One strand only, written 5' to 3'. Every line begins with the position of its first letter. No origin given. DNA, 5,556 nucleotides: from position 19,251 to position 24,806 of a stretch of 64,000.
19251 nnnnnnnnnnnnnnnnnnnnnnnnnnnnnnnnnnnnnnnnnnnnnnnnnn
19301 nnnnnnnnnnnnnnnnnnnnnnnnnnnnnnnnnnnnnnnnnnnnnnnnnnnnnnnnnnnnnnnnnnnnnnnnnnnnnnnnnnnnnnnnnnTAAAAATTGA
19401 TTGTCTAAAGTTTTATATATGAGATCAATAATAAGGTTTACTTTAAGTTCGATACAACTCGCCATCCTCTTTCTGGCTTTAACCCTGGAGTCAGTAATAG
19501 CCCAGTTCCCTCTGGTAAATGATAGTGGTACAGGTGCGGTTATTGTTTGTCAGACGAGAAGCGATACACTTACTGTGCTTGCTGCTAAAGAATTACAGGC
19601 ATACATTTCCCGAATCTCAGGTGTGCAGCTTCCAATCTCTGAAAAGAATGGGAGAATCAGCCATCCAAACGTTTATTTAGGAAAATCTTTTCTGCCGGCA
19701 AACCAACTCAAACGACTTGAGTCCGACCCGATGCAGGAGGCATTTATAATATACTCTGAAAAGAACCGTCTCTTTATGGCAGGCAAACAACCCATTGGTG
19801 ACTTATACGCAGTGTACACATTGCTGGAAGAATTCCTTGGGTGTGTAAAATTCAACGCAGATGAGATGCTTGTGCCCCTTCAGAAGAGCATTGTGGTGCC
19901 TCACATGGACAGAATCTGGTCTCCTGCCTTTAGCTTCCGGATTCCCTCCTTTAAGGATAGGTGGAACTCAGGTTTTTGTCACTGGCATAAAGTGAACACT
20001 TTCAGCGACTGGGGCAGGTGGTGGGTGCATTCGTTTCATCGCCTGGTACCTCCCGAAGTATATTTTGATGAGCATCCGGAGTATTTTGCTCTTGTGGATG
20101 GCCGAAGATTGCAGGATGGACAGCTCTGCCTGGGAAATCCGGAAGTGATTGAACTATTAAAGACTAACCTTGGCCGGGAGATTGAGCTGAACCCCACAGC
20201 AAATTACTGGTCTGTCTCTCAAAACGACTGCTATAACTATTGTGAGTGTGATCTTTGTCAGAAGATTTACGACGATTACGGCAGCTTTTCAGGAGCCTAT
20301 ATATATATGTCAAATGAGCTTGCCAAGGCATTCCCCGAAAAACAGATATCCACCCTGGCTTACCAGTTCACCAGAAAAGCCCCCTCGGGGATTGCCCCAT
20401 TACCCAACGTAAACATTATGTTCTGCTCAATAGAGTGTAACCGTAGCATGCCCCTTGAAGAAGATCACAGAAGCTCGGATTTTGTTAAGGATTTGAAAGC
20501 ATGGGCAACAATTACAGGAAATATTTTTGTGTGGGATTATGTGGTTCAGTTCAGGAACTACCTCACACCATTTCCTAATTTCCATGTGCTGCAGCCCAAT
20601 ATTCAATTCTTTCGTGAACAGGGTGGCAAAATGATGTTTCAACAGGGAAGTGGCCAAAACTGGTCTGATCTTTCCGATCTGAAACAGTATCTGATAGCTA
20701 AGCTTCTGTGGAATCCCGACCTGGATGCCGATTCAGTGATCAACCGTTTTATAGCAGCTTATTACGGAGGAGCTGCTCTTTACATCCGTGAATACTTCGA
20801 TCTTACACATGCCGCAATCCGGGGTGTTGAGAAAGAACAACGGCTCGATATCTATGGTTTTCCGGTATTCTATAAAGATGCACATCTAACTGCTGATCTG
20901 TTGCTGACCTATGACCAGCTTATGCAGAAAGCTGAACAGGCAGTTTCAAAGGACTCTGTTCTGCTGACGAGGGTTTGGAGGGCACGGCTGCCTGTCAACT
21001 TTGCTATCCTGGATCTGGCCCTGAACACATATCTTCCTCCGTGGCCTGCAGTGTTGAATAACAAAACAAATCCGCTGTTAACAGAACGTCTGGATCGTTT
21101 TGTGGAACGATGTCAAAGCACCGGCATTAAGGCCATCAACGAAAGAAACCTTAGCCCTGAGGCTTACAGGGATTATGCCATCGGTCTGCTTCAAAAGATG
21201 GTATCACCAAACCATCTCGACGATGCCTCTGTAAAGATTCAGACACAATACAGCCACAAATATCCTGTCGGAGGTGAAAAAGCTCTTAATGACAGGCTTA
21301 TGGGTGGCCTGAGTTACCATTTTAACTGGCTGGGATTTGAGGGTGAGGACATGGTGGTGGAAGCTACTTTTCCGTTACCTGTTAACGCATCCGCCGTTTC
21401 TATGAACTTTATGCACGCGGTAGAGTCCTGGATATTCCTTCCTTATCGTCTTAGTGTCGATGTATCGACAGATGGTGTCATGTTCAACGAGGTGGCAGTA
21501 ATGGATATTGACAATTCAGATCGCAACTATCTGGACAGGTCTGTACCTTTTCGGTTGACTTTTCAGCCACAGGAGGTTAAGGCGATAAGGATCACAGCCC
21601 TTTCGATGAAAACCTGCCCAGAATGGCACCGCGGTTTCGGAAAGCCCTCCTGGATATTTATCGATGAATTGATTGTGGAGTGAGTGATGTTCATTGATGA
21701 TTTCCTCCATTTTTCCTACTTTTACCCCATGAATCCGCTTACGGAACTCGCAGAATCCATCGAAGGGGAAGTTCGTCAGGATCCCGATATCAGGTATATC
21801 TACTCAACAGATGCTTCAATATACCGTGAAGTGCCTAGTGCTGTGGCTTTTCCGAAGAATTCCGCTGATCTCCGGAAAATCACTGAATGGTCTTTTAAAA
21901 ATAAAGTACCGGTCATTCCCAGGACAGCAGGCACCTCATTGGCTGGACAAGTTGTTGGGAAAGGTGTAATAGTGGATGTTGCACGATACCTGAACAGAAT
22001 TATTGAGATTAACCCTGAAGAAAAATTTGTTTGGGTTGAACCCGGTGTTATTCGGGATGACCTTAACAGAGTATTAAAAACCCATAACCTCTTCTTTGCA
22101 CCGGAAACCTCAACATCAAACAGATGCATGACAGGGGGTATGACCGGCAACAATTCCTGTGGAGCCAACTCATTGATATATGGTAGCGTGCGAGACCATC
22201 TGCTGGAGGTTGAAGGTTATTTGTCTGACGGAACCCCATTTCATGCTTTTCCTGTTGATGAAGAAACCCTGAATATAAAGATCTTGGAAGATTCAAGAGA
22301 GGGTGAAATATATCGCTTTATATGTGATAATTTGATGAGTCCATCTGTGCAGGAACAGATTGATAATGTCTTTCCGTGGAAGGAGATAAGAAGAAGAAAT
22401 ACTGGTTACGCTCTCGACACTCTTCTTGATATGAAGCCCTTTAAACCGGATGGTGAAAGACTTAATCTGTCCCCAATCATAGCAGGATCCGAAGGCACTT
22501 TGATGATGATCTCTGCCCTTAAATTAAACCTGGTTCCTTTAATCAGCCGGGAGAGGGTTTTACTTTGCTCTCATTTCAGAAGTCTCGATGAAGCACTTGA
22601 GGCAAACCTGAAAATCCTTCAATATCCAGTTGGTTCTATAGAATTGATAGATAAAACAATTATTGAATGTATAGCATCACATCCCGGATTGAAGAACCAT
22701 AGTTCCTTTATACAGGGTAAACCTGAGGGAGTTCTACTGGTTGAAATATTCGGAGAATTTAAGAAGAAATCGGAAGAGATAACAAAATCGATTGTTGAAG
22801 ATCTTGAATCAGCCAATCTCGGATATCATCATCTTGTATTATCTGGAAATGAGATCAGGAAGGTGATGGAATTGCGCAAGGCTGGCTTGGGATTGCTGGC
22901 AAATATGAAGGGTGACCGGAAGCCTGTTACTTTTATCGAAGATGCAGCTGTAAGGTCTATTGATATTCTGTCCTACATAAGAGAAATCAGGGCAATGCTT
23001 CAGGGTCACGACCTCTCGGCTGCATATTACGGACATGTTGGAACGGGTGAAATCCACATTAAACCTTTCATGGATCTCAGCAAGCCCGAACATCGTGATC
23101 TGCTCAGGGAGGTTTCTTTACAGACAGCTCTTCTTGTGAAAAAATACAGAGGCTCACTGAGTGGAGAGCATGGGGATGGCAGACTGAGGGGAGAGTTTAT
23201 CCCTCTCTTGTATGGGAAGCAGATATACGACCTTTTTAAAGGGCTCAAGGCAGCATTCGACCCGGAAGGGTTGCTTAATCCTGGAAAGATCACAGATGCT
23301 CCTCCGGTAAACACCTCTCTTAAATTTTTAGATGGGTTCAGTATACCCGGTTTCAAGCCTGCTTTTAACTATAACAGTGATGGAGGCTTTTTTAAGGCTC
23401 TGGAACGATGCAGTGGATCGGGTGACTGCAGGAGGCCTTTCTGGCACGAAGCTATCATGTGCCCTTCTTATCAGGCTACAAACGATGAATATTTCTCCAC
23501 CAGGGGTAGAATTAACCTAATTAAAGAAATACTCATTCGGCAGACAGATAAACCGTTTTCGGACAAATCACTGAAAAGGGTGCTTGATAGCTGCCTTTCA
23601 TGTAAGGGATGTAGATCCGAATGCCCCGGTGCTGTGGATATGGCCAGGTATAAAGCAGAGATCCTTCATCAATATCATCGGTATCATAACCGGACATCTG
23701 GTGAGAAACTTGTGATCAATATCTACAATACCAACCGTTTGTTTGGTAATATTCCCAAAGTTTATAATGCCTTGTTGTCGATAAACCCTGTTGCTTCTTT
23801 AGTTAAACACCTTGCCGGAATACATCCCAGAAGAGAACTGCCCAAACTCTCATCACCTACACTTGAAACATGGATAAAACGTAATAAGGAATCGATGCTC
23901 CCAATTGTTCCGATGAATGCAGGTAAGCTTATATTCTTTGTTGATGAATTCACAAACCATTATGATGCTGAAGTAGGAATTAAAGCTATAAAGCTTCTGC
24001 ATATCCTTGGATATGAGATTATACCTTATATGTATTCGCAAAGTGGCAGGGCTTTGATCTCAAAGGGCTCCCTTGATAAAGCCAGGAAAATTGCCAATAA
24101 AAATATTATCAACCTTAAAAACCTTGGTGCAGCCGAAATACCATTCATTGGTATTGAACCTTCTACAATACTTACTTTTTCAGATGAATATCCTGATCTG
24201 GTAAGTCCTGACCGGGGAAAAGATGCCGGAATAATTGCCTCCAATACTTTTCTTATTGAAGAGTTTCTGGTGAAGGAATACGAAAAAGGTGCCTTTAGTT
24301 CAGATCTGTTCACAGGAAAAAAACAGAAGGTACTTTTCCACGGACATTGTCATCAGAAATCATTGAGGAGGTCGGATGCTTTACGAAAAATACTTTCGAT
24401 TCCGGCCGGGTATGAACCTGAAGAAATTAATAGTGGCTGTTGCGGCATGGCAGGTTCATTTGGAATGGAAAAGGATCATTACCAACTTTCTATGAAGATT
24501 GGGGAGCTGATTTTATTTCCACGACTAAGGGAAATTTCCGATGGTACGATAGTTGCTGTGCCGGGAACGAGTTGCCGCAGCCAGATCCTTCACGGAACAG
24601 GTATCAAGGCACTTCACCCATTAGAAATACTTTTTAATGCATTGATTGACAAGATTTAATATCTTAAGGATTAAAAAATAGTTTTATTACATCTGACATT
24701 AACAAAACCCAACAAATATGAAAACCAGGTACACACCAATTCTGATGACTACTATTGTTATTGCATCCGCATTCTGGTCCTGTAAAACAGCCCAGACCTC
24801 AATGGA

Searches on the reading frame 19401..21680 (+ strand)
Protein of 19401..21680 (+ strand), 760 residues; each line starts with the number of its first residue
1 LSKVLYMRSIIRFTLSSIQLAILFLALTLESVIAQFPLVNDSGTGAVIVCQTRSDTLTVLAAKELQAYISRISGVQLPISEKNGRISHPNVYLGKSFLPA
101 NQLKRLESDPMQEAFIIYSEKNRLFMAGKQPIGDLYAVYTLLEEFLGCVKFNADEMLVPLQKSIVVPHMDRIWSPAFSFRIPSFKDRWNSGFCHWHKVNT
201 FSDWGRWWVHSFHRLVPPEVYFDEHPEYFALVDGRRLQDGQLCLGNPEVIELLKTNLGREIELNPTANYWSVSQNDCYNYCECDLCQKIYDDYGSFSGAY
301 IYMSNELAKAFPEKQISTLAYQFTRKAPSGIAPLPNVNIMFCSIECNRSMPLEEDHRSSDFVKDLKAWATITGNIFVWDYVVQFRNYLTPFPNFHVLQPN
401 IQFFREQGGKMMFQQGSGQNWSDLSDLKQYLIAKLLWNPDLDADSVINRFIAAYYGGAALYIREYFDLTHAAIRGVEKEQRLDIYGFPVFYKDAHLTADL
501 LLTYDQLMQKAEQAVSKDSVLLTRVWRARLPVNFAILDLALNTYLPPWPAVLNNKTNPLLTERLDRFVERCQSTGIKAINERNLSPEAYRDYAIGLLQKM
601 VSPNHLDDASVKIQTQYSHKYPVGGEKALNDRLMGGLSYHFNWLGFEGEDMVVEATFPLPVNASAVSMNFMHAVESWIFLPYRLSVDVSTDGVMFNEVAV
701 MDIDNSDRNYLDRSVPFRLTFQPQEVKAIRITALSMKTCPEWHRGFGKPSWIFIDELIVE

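Call 12: search_protein_families(library=pfam, proteins=[window:19401-21680:+], max_evalue=0.001)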
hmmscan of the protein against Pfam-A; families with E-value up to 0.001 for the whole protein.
window:19401-21680:+ (760 aa): 1 family
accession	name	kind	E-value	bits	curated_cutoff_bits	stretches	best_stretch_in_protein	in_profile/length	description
PF16126.11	DUF4838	-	9.5e-102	340.9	26.6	1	153-467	4-325/325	Domain of unknown function (DUF4838)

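Call 64: search_solved_structures(query=window:19401-21680:+, max_evalue=0.01)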
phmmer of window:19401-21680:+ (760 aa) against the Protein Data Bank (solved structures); distinct sequences matched with E-value up to 0.01: 1.
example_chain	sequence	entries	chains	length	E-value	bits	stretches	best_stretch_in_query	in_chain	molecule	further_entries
6q63_A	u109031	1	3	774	3.7e-16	61.6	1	618-759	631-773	Beta-hexosaminidase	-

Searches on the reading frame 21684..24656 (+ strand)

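Call 12: search_protein_families(library=pfam, proteins=[window:21684-24656:+], max_evalue=0.001)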
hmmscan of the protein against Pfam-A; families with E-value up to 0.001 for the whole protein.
window:21684-24656:+ (991 aa): 4 families
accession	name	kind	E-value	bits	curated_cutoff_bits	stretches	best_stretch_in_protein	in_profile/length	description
PF02913.24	FAD-oxidase_C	-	5.6e-41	141.3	21.2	1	289-536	3-248/248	FAD linked oxidases, C-terminal domain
PF01565.28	FAD_binding_4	-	1.1e-33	116.3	26.4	1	51-186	1-136/139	FAD binding domain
PF13183.11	Fer4_8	-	5.3e-07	30.5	27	1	573-648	2-65/68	4Fe-4S dicluster domain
PF13534.11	Fer4_17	-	5.4e-07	30.5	22.2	1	575-652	1-61/61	4Fe-4S dicluster domain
